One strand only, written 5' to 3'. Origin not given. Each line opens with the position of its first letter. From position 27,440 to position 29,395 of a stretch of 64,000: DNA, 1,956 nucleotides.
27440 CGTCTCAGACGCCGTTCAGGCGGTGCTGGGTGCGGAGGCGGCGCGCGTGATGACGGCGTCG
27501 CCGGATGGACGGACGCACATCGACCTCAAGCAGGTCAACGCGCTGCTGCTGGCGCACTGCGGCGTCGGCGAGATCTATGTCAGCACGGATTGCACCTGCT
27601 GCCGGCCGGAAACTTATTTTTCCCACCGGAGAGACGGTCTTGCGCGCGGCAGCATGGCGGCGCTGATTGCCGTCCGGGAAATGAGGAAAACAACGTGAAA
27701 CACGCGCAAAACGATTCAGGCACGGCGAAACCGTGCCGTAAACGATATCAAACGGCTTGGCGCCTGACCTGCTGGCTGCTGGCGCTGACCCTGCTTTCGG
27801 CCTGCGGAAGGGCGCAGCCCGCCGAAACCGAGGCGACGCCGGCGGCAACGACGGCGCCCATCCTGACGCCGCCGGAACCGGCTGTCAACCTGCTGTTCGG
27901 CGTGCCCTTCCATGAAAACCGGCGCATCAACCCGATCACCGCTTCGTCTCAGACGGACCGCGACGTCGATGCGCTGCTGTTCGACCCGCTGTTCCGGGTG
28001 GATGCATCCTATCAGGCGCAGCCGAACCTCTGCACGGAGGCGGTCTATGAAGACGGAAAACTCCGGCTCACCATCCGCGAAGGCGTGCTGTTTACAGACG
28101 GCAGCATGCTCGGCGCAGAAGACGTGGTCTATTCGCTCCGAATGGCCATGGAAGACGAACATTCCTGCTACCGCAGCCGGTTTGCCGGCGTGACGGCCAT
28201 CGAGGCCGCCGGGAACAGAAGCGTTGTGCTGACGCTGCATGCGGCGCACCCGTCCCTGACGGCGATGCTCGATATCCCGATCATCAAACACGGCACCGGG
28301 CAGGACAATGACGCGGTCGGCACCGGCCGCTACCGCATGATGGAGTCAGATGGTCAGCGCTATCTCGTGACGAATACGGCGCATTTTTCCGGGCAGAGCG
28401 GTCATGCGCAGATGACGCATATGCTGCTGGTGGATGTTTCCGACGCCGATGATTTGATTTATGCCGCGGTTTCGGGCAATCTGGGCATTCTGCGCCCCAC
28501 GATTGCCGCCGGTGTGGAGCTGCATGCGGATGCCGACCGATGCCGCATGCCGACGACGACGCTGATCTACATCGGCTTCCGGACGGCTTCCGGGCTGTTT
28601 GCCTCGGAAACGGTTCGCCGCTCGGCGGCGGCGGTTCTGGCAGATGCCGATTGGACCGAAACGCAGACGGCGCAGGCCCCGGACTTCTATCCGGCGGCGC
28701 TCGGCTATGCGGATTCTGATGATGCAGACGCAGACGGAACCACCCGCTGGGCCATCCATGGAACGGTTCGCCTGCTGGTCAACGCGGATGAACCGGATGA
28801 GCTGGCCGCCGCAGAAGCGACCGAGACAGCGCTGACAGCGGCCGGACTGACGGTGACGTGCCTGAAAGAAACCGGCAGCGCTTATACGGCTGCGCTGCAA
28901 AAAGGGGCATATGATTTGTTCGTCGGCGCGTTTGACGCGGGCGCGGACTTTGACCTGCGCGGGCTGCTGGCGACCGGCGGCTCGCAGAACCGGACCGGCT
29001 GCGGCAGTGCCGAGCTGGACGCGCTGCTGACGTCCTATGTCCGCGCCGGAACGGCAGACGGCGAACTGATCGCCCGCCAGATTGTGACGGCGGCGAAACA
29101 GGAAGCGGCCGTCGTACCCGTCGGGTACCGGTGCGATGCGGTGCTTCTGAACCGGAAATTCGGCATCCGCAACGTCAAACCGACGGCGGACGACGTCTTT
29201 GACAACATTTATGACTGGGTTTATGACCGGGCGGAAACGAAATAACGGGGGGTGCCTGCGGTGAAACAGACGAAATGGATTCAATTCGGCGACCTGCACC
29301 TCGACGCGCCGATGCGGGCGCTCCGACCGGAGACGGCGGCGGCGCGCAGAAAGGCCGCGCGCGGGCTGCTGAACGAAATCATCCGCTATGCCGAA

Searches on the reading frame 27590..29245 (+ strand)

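Call 61: search_protein_families(library=pfam, proteins=[window:27590-29245:+], max_evalue=0.00001)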
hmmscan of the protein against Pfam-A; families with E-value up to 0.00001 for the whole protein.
window:27590-29245:+ (551 aa): 1 family
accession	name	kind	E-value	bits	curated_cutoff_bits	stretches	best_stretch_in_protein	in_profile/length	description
PF00496.27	SBP_bac_5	-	3.8e-24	85.9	32.4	1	144-455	3-353/368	Bacterial extracellular solute-binding proteins, family 5 Middle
